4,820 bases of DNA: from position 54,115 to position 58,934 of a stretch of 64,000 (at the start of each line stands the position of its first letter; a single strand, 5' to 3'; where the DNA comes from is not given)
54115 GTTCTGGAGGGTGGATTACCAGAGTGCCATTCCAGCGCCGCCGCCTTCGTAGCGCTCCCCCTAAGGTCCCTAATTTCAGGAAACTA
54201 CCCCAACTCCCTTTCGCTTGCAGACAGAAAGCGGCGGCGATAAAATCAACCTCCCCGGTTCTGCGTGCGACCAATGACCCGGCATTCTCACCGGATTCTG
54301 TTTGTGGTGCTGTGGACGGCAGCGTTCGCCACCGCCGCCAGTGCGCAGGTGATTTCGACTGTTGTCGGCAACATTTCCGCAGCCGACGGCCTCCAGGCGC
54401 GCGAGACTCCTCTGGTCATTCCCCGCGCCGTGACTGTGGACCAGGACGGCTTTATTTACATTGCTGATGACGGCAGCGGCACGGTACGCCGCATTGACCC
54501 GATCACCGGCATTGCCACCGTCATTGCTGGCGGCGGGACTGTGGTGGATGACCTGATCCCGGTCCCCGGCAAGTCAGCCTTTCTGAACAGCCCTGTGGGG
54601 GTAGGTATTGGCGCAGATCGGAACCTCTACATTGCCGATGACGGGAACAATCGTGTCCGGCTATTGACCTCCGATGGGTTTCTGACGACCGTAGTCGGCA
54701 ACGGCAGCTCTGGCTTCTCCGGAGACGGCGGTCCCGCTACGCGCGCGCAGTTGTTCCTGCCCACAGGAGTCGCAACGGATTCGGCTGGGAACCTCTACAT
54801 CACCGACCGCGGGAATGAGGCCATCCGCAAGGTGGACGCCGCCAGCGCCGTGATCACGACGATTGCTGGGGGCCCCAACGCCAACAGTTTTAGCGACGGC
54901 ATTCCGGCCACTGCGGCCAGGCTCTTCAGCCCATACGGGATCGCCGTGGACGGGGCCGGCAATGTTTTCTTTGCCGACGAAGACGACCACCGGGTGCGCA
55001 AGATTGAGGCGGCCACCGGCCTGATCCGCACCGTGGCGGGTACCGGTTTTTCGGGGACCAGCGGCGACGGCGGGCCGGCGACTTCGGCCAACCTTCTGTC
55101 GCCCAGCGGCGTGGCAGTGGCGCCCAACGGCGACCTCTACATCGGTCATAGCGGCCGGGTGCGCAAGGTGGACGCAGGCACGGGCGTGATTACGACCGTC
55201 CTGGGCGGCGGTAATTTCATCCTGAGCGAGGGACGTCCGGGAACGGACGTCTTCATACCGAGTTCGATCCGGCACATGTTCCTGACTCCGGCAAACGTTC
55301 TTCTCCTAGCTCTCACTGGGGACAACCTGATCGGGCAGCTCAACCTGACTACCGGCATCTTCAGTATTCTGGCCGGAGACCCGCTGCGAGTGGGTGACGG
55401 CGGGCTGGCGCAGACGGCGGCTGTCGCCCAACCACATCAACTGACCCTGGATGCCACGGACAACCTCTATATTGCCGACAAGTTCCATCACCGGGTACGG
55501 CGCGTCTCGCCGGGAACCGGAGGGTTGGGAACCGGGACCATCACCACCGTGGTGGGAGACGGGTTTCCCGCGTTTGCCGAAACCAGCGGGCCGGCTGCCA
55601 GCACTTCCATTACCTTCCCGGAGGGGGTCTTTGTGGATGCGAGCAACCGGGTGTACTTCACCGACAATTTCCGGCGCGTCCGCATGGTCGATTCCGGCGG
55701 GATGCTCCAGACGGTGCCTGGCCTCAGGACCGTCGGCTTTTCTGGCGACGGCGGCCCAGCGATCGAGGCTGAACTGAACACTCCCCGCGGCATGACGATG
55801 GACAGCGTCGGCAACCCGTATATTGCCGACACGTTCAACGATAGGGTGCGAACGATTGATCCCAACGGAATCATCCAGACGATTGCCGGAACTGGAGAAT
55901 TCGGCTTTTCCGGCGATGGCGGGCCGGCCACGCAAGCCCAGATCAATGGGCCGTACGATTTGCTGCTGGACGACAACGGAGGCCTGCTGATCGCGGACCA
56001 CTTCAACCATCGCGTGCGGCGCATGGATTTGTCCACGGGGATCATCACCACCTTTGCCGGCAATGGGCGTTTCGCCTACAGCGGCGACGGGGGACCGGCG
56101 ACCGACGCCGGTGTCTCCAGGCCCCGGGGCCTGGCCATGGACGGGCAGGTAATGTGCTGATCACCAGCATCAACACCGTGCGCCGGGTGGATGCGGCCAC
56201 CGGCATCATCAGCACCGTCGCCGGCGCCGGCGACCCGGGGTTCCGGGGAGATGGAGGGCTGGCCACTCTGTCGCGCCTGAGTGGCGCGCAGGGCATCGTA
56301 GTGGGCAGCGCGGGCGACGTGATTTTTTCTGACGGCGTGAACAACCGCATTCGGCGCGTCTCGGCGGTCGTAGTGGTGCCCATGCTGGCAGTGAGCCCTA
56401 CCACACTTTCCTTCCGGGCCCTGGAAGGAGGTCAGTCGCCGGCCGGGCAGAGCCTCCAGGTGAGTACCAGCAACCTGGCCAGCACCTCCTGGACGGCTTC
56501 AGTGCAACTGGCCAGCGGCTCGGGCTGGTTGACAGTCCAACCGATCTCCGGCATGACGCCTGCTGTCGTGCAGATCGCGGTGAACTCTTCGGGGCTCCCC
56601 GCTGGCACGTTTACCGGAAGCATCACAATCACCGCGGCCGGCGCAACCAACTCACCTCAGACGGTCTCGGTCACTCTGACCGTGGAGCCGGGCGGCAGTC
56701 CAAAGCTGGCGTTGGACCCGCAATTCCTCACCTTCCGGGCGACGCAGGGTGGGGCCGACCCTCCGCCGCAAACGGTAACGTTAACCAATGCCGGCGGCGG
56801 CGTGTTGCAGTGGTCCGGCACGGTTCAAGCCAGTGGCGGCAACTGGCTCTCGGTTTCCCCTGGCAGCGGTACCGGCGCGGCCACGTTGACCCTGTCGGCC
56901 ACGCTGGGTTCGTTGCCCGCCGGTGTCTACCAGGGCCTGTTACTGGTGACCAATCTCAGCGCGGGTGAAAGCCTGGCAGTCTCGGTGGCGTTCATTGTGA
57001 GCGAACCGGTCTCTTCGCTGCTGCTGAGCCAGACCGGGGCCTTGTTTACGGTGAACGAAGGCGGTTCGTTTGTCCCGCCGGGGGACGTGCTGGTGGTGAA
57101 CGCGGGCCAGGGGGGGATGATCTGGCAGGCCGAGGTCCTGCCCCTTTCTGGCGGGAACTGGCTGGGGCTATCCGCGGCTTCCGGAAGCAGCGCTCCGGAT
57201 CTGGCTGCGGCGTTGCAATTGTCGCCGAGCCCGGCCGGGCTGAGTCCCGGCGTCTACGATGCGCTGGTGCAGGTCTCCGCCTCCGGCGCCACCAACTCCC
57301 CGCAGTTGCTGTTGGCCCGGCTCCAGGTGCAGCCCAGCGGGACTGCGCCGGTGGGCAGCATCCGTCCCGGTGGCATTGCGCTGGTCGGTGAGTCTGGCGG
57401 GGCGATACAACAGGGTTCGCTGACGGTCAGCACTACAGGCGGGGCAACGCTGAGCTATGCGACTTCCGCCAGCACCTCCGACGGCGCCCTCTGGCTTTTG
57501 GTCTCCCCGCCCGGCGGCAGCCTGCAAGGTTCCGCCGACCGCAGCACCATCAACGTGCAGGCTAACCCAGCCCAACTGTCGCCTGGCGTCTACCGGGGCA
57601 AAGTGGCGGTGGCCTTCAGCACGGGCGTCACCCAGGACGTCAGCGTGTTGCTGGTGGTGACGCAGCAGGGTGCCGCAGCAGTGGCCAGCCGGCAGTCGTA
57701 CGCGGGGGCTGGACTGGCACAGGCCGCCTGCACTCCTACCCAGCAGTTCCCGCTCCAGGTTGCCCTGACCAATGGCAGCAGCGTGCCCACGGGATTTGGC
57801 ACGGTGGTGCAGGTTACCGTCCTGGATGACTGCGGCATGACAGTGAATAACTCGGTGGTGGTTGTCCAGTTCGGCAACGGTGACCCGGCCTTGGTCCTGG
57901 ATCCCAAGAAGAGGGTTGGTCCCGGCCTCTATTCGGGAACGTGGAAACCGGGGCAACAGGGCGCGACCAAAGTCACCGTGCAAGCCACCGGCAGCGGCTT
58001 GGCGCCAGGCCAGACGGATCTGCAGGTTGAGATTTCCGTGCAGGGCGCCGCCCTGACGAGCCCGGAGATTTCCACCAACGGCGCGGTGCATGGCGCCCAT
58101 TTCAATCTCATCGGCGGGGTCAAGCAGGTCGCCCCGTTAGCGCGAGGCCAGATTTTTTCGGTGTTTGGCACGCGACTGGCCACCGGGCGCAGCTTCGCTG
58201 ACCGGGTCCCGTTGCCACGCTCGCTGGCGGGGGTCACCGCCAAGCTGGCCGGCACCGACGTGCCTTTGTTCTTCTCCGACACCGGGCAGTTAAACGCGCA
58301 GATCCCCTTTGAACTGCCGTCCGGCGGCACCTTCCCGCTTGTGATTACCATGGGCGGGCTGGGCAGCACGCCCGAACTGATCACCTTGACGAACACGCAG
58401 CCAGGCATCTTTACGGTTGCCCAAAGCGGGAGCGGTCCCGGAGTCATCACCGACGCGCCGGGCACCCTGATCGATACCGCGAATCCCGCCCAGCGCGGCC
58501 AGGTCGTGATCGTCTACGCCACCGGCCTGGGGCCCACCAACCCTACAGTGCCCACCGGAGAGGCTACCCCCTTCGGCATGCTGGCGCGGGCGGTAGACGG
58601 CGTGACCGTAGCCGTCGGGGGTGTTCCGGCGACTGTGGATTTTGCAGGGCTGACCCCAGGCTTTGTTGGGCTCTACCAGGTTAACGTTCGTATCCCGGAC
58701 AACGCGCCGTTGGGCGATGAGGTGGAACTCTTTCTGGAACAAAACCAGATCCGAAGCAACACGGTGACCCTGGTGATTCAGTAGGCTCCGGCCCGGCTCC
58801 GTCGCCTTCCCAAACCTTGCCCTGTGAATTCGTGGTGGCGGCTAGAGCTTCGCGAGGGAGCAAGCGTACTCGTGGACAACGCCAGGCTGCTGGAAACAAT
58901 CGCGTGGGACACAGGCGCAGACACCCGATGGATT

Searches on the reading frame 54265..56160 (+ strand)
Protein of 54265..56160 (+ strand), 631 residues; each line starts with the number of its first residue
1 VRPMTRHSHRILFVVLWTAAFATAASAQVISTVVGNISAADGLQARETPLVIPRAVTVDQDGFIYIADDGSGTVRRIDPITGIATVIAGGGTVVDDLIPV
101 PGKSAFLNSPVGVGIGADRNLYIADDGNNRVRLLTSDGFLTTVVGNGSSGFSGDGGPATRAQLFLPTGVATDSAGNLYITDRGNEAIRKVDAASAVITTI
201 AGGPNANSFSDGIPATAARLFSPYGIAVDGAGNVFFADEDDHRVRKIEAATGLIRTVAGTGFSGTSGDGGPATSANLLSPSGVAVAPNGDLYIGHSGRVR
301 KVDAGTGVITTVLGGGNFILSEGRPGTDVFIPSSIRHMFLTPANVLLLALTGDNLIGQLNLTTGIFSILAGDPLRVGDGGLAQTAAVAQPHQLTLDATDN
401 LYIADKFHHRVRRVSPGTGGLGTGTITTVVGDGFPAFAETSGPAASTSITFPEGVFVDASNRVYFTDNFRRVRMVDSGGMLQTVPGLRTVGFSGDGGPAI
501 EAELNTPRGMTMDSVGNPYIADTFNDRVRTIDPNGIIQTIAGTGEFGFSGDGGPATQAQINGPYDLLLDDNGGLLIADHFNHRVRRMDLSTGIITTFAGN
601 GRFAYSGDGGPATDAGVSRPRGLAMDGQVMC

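Call 40: search_protein_families(library=pfam, proteins=[window:54265-56160:+], max_evalue=0.00001)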
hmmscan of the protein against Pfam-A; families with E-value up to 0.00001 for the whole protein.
window:54265-56160:+ (631 aa): 3 families
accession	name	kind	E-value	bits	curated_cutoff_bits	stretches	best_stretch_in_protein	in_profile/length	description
PF25021.1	TEN_NHL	-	9.6e-53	179.8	27.1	3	265-320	129-183/357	Teneurin NHL domain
PF01436.27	NHL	-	5.5e-28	96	20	0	166-188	4-26/28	NHL repeat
PF06739.17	SBBP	-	4.3e-11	43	20.5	0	166-180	15-29/38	Beta-propeller repeat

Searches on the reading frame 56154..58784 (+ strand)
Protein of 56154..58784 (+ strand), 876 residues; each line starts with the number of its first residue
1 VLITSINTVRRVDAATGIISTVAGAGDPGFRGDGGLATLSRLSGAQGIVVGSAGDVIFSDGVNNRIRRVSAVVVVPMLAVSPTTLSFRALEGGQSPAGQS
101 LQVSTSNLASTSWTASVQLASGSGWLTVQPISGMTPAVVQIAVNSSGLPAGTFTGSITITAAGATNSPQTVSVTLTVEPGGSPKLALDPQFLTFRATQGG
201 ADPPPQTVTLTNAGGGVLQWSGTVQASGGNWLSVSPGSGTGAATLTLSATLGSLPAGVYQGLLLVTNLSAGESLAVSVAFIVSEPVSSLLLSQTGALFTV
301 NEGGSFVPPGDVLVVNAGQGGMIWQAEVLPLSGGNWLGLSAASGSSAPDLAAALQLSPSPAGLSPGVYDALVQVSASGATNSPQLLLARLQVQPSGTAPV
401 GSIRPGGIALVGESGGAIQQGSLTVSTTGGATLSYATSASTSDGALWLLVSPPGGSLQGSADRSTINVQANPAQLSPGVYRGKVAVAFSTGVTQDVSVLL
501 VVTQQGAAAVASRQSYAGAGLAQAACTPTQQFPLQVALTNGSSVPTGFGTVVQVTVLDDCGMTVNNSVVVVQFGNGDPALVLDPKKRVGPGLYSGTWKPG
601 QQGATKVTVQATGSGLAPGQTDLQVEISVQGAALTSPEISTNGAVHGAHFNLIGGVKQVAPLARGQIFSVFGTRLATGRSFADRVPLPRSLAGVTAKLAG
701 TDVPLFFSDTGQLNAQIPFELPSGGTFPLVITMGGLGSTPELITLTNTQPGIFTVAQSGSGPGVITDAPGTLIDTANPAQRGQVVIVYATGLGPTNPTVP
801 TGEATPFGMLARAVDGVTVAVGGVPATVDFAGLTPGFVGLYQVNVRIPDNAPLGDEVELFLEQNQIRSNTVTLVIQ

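Call 40: search_protein_families(library=pfam, proteins=[window:56154-58784:+], max_evalue=0.00001)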
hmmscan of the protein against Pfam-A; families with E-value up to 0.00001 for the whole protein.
window:56154-58784:+ (876 aa): 1 family
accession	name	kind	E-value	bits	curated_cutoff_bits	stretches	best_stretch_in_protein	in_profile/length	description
PF19190.6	BACON_2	-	6.3e-20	71.3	25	1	418-491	18-86/94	Viral BACON domain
